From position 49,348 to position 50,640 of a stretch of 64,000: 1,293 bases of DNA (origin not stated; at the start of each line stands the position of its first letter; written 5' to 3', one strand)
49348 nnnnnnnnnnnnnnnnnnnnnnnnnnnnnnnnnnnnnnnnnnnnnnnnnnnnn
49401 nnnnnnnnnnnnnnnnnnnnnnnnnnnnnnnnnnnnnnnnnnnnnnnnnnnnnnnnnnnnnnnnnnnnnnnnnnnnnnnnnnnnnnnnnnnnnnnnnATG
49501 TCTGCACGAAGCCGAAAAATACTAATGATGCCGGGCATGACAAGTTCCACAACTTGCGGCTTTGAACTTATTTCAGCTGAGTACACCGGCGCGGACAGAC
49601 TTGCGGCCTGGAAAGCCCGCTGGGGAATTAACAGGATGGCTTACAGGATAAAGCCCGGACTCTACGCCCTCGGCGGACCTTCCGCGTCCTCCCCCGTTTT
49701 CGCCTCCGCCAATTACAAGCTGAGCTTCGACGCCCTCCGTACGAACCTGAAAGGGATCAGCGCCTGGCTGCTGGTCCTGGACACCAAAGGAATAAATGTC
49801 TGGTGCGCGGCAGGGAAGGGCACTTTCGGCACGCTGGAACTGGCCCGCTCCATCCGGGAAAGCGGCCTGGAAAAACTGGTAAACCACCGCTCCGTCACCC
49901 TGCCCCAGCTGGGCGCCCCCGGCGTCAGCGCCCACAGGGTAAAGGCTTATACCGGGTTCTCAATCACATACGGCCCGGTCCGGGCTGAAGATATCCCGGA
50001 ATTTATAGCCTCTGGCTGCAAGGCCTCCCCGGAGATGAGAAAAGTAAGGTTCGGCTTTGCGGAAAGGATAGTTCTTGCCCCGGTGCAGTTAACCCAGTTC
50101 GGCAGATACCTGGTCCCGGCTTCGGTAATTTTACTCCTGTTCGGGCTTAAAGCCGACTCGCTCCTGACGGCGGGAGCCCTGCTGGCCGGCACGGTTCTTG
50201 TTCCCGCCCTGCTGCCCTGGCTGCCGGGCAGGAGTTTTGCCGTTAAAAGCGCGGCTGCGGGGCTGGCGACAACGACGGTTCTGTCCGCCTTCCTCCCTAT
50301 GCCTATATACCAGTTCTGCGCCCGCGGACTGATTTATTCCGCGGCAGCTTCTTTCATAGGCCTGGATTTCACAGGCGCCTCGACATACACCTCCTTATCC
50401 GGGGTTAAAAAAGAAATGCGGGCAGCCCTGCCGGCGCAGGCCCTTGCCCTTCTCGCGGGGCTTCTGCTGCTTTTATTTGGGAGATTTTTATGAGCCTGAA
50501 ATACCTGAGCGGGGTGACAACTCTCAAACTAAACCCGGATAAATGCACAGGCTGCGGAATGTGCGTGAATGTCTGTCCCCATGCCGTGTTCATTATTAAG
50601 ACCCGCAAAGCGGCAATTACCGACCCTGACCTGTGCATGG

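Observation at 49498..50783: hgcA-hgcB mercury-methylation gene pair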

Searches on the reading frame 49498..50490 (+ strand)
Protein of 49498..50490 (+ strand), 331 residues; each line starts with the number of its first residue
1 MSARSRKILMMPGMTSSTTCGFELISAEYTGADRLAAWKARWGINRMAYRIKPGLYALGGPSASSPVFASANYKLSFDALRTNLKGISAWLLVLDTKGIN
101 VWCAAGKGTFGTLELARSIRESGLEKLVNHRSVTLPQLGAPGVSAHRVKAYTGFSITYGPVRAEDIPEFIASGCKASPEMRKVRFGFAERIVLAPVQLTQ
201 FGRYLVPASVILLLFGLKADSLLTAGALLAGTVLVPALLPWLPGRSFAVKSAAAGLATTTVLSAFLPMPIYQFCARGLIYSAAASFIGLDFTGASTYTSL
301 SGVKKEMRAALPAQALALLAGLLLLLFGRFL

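Call 3: search_protein_families(library=ncbifam, proteins=[window:49498-50490:+], max_evalue=0.001)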
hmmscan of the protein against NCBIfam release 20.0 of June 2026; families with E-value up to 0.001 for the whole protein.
window:49498-50490:+ (331 aa): 3 families
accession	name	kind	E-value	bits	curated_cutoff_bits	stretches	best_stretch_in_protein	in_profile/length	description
NF040863.1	HgcA_corrinoid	equivalog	1.5e-121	405.5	275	1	25-330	4-324/325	mercury methylation corrinoid protein HgcA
NF043039.1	HgcAB_like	equivalog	1.6e-58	198.9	285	1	48-288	13-269/350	HgcAB-like fusion protein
NF003195.0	PRK04165.1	equivalog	1.5e-18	67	306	1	49-172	322-445/450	acetyl-CoA decarbonylase/synthase complex subunit gamma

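Call 4: search_protein_families(library=pfam, proteins=[window:49498-50490:+], max_evalue=0.001)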
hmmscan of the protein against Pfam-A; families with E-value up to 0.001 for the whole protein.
window:49498-50490:+ (331 aa): 1 family
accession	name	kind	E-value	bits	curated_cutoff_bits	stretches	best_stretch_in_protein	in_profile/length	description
PF03599.22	CdhD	-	1.6e-12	47.3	24.8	1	50-168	267-385/387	CO dehydrogenase/acetyl-CoA synthase delta subunit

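Call 8: find_homologous_proteins(query=window:49498-50490:+, max_evalue=1e-10)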
Query window:49498-50490:+ (331 aa): 8000 proteins with E <= 1e-10 among 8000 candidates; the best 120 are listed.
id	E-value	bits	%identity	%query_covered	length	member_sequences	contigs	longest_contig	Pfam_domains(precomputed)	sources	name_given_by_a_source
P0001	3.0e-209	712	100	100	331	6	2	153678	PF03599.23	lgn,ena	-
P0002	1.2e-157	542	78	99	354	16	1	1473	PF03599.23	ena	-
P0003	6.6e-154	530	75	100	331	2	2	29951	PF03599.23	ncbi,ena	-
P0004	1.0e-152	526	76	94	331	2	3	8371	PF03599.23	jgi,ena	-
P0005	5.3e-151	520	73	94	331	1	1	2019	PF03599.23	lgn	-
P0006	1.0e-150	520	73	100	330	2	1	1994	PF03599.23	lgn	-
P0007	1.5e-150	519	78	85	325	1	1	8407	PF03599.23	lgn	-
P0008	1.1e-149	516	77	93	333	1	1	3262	PF03599.23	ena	-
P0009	8.5e-149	513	74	97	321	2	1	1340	PF03599.23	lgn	-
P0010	1.2e-148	513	76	93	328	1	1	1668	PF03599.23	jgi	jgi:hypothetical protein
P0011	1.6e-148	512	76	93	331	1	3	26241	PF03599.23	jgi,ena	-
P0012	3.0e-148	511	73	100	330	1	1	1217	PF03599.23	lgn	-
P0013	3.2e-148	511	73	94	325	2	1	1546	PF03599.23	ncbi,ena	ncbi:MAG: mercury methylation corrinoid protein HgcA [Elusimicrobiota bacterium]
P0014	3.9e-148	511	73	95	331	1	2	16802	PF03599.23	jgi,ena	-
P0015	8.0e-148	510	77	93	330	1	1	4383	PF03599.23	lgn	-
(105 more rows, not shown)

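Call 9: find_related_loci(query=window:49498-50490:+, collection=genome_contigs, flank=10000)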
Query window:49498-50490:+ (331 aa) in genome_contigs; peptide patterns used: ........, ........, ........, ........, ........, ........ (x = any residue, [..] = any of these).
600 stretches matched a pattern (row limit reached: there are more); 564 encode a relative of the query (tblastn E <= 1e-3); the best 80 are kept; 80 distinct loci.
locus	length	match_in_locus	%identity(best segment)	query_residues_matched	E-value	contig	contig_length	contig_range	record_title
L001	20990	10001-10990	69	1-331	1e-142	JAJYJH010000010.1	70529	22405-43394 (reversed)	MAG: bacterium isolate DBS2-1.bin156 NODE_643_length_70529_cov_4.710591, whole genome shotgun sequence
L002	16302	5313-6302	72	1-331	4e-138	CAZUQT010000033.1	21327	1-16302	MAG TPA_asm: uncultured Elusimicrobiaceae bacterium isolate SRP302447_co3_112 genome assembly, contig: NODE_6808_length_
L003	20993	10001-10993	73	1-331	7e-137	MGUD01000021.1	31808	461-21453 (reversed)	MAG: Elusimicrobia bacterium GWC2_61_19 gwc2_scaffold_4614, whole genome shotgun sequence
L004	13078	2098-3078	66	8-331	4e-134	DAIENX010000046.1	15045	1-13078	MAG TPA_asm: Elusimicrobia bacterium isolate clean1135 k141_2406498, whole genome shotgun sequence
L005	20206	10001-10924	74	23-331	4e-128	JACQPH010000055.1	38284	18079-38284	MAG: Elusimicrobia bacterium isolate NC_groundwater_1302_Ag_S-0.2um_62_53 S_p2_S4_coassembly_k141_1647485, whole genome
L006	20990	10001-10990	70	1-331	3e-134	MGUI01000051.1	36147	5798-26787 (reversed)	MAG: Elusimicrobia bacterium GWD2_63_28 gwd2_scaffold_482, whole genome shotgun sequence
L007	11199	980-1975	50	11-330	4e-101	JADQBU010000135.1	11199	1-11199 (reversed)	MAG: Halanaerobiales bacterium isolate Soudan_4 NODE_1694_length_11199_cov_5.450646, whole genome shotgun sequence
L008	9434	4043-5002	53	33-331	1e-100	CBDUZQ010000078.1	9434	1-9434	MAG TPA_asm: uncultured bacterium isolate SRR22302363_binner12_Refined_60 genome assembly, contig: ERZ25749332.4553, who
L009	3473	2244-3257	51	13-331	6e-101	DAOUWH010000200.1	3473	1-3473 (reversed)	MAG TPA_asm: Nitrospirota bacterium isolate CSMAG_870 CSMAG_870_k127_4222191_length_3473_cov_7.9791, whole genome shotgu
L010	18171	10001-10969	50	25-331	2e-99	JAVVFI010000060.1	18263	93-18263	MAG: Sedimentisphaerales bacterium isolate TamC13-43 NODE_60_length_18263_cov_3.093204, whole genome shotgun sequence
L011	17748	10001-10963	51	32-331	9e-99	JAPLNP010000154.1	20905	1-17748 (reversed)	MAG: Planctomycetia bacterium isolate LacPavin_0920_SED3_MAG_64_13 LacPavin_0920_SED3_scaffold_1432511, whole genome sho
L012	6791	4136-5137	49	13-331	2e-98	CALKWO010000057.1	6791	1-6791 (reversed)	MAG TPA_asm: uncultured bacterium isolate SRR6007446_bin.57_CONCOCT_v1.1_MAG genome assembly, contig: ERZ724100.4369, wh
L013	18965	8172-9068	54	30-329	3e-98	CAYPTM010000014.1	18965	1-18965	MAG TPA_asm: uncultured Elusimicrobiales bacterium isolate binchicken_co273_59 genome assembly, contig: NODE_3237_length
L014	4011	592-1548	50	26-331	8e-99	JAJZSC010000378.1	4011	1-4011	MAG: Bacillota bacterium isolate SKS3.bin19 NODE_38248_length_4011_cov_1.222966, whole genome shotgun sequence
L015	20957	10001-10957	52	26-331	3e-98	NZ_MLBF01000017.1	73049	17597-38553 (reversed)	Desulfosporosinus metallidurans strain OL contig00017, whole genome shotgun sequence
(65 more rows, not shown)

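Call 10: search_solved_structures(query=window:49498-50490:+, max_evalue=0.001, show_alignments=3)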
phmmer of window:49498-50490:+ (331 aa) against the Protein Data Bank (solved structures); distinct sequences matched with E-value up to 0.001: 3.
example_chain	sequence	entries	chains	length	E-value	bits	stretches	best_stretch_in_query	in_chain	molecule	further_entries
2h9a_A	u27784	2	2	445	6e-12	48.8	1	50-171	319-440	Carbon monoxide dehydrogenase corrinoid/iron-sulfur protein, gamma subunit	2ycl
4c1n_A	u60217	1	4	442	6.6e-12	48.7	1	50-170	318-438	CARBON MONOXIDE DEHYDROGENASE CORRINOID/IRON-SULFUR PROTEIN, GAMMA SUBUNIT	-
4djd_C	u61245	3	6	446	1.3e-07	34.5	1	46-170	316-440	Corrinoid/iron-sulfur protein large subunit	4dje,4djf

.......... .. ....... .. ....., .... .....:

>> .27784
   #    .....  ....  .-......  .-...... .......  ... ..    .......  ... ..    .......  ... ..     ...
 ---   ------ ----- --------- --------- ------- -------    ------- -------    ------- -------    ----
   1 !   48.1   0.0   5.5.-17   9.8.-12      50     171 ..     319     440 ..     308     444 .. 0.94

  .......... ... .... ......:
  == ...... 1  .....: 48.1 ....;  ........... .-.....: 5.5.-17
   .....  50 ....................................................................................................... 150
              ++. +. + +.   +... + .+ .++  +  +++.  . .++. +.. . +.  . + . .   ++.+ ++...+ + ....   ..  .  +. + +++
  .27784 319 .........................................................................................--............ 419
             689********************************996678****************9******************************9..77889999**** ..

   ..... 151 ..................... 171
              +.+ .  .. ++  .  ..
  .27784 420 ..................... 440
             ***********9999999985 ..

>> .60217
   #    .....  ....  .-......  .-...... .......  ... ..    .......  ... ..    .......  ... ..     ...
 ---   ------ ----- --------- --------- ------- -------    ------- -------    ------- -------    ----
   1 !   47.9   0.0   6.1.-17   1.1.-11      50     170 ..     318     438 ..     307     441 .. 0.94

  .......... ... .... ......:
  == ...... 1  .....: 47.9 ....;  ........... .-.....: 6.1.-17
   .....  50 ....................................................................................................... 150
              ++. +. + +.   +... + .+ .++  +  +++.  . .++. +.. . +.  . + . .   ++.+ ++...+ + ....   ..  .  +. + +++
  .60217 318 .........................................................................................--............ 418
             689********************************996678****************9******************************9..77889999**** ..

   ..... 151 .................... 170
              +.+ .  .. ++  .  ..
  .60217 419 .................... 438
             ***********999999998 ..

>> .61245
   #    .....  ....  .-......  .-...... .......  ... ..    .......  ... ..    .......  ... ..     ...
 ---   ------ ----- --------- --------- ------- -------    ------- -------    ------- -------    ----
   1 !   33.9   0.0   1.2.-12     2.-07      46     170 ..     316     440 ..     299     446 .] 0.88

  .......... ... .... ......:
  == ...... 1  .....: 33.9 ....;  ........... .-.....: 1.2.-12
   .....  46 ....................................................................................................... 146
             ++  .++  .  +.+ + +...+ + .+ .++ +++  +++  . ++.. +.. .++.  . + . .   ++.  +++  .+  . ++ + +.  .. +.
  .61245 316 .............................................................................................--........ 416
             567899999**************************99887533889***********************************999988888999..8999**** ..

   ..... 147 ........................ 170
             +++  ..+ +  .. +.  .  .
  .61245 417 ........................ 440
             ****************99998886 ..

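Call 12: find_encoding_contigs(protein=P0001, flank=3000, max_places=4)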
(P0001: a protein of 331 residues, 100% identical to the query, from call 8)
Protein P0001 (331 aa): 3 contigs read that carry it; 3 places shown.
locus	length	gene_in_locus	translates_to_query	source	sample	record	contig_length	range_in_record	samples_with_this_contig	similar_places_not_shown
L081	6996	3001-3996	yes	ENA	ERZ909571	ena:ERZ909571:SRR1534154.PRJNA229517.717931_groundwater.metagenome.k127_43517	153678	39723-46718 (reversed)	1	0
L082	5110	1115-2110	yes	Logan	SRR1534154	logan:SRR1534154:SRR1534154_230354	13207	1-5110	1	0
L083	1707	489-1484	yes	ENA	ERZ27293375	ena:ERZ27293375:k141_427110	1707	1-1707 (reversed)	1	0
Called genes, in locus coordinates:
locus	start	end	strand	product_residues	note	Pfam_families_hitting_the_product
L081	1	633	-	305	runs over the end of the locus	PF12974:Phosphonate-bd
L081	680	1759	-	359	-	PF01758:SBF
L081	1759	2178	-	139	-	PF01451:LMWPc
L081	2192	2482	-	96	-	PF01521:Fe-S_biosyn (weak)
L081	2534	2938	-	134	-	PF01022:HTH_5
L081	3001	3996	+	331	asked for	PF03599:CdhD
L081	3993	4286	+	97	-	PF12838:Fer4_7 (weak), PF14697:Fer4_21 (weak), PF00037:Fer4, PF12797:Fer4_2 (weak), PF12837:Fer4_6, PF13237:Fer4_10, PF12800:Fer4_4 (weak), PF13187:Fer4_9, +2 more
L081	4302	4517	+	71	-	-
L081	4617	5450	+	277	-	-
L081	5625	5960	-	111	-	PF07883:Cupin_2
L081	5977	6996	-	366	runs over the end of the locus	PF12679:ABC2_membrane_2, PF12698:ABC2_membrane_3, PF01061:ABC2_membrane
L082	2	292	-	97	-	?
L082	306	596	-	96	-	PF01521:Fe-S_biosyn (weak)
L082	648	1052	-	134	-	PF01022:HTH_5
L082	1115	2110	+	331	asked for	PF03599:CdhD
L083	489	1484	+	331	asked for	PF03599:CdhD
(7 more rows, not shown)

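Call 32: predict_structure(alignment_id=A1)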
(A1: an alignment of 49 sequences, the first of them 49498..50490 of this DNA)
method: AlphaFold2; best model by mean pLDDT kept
length: 331 residues; sequences in the alignment: 49
mean_pLDDT: 84.6   pTM: 0.78
mean pLDDT of the five models: 84.6, 84.1, 84.0, 83.7, 83.2
residues with pLDDT >= 90: 194; 70-90: 91; 50-70: 14; < 50: 32
segments of 3 or more residues with pLDDT < 50: 1-20, 101-108, 295-298
pLDDT, mean of each block of 10 residues (from residue 1): 34 36 92 92 85 94 95 90 96 79 48 89 94 82 85 93 92 92 82 89 96 96 96 88 83 94 92 96 92 53 83 97 90 63
secondary structure, 60 per line:
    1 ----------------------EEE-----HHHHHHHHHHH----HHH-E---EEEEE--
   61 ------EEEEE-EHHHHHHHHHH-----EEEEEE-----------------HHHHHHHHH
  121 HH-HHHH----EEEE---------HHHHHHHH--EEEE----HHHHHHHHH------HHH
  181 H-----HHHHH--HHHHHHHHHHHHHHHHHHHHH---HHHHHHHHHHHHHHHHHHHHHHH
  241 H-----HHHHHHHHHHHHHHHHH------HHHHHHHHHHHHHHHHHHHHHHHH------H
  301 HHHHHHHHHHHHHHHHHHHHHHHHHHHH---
elements in order: E23-25 H31-41 E54-58 E67-71 H74-83 E89-94 H112-122 H124-127 E132-135 H145-152 E155-158 H163-171 H178-181 H187-191 H194-214 H218-241 H247-263 H270-293 H300-328

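Call 36: fold_search(model_id=the predicted structure, library=pdb)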
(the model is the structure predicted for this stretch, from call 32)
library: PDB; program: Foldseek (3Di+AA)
matches with E <= 10: 178; with E <= 0.001: 6
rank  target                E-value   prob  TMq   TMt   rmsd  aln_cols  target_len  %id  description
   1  9a0b_A                1.5e-18  1.00  0.59  0.59   6.5       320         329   43  Structure determination of the HgcAB complex using metagenome sequence data, coevolution analysis, and ab initio struc (released 2020-06-12)
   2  2ycl_A                1.8e-07  1.00  0.36  0.27   4.8       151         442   28  complete structure of the corrinoid,iron-sulfur protein including the N-terminal domain with a 4Fe-4S cluster (released 2011-06-08)
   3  4c1n_G                2.9e-07  1.00  0.34  0.26   9.0       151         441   28  Corrinoid protein reactivation complex with activator (released 2014-08-13)
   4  2h9a_A                1.1e-06  1.00  0.36  0.32   3.9       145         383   28  Corrinoid Iron-Sulfur Protein (released 2006-09-26)
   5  4djd_C                8.3e-06  1.00  0.33  0.25   2.7       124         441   24  Crystal structure of folate-free corrinoid iron-sulfur protein (CFeSP) in complex with its methyltransferase (MeTr) (released 2012-03-14)
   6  9fzy_F                6.0e-05  1.00  0.36  0.27   4.2       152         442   16  Structure of carbon monoxide dehydrogenase/acetyl-CoA synthase (CODH/ACS) in complex with corrinoid iron-sulfur protei (released 2025-02-05)
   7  1qv9_A                8.9e-02  0.23  0.19  0.21  19.0       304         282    8  Coenzyme F420-dependent methylenetetrahydromethanopterin dehydrogenase (Mtd) from Methanopyrus kandleri: A methanogeni (released 2003-11-11)
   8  1oi7                  1.8e-01  0.35  0.19  0.22  10.6       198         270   15  The Crystal Structure of Succinyl-CoA synthetase alpha subunit from Thermus Thermophilus (released 2003-07-04)
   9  4wdr_A                5.0e-01  0.20  0.19  0.21  12.1       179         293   12  Crystal structure of haloalkane dehalogenase LinB 140A+143L+177W+211L mutant (LinB86) from Sphingobium japonicum UT26 (released 2015-12-23)
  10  7al5_A                6.8e-01  0.28  0.21  0.24  13.4       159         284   17  Crystal structure of the selenomethionine substituted hypothetical protein PA1622 from Pseudomonas aeruginosa PAO1 (released 2020-11-11)
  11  6wym                  6.8e-01  0.23  0.21  0.23  12.2       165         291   16  Transition metal inhibition and structural refinement of the M. tuberculosis esterase, Rv0045c (released 2021-05-19)
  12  6wyn                  6.8e-01  0.21  0.23  0.26  14.2       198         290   17  Transition metal inhibition and structural refinement of the M. tuberculosis esterase, Rv0045c (released 2021-05-19)
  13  7d18                  7.1e-01  0.30  0.19  0.21   8.7       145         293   16  Crystal structure of Acidobacteriales bacterium glutaminyl cyclase (released 2021-04-14)
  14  4l9a_A                7.9e-01  0.16  0.17  0.20  11.4       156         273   12  Crystal structure of Smu.1393c from cariogenic pathogen Streptococcus mutans (released 2013-07-17)
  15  4wdr_B                7.9e-01  0.14  0.19  0.21  12.2       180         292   12  Crystal structure of haloalkane dehalogenase LinB 140A+143L+177W+211L mutant (LinB86) from Sphingobium japonicum UT26 (released 2015-12-23)
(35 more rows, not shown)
